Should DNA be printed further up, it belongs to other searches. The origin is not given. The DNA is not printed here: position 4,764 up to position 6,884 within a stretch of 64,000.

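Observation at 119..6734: Cluster of PhyH dioxygenases (four catalytic domains) with MinD-like amphipathic C-terminal tails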

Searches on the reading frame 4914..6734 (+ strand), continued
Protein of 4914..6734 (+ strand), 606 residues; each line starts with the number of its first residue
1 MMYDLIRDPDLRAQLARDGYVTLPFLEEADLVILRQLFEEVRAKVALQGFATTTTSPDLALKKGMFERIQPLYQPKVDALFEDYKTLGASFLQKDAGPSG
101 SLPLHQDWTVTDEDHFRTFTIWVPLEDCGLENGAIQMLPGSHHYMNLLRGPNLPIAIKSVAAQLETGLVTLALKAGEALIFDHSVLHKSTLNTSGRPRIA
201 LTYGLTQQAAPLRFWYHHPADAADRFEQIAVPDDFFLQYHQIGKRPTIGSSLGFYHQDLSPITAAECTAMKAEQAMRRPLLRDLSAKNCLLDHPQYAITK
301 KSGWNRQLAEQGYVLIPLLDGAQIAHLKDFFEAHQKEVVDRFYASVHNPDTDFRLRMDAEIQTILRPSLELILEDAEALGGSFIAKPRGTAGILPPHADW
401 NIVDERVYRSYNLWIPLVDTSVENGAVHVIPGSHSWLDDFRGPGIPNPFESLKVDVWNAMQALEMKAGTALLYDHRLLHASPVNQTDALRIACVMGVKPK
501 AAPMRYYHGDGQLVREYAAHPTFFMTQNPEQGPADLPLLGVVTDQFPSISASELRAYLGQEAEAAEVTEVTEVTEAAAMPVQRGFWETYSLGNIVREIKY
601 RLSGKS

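Call 86: predict_structure(alignment_id=A2)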
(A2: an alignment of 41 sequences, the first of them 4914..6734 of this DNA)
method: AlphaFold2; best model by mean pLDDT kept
length: 606 residues; sequences in the alignment: 41
mean_pLDDT: 92.2   pTM: 0.82
mean pLDDT of the five models: 92.2, 92.2, 91.0, 90.5, 89.9
residues with pLDDT >= 90: 529; 70-90: 44; 50-70: 14; < 50: 19
segments of 3 or more residues with pLDDT < 50: 566-582
pLDDT, mean of each block of 10 residues (from residue 1): 85 97 98 98 95 95 97 97 96 96 95 93 97 97 96 95 97 98 97 96 96 96 96 95 94 95 97 93 90 85 94 97 98 94 93 96 96 93 96 94 93 98 96 93 95 95 98 97 94 96 96 95 91 95 94 92 50 36 60 81 64
secondary structure, 60 per line:
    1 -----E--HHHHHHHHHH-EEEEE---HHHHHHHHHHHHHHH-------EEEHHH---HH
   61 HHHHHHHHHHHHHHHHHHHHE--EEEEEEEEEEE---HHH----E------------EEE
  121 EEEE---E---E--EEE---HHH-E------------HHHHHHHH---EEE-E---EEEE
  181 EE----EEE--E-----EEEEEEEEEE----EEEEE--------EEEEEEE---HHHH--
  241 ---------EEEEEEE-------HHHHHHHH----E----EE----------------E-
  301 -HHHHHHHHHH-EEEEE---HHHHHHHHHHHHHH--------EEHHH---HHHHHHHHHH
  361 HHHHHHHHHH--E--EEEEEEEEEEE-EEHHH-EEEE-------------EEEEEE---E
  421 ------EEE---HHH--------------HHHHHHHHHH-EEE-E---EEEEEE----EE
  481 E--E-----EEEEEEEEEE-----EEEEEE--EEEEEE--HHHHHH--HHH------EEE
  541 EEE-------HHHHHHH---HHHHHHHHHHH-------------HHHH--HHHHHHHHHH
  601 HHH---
elements in order: H9-18 E20-24 H28-42 E50-52 H59-80 E84-94 E118-124 E135-137 H158-165 E169-171 E177-182 E187-189 E198-207 E212-216 E225-231 H235-238 E250-256 H264-271 H302-311 E313-317 H321-334 H351-370 E376-386 E394-397 E411-416 E427-429 H450-459 E461-463 E469-474 E479-481 E490-499 E505-510 E513-518 H521-526 E538-543 H551-557 H561-571 H585-588 H591-603
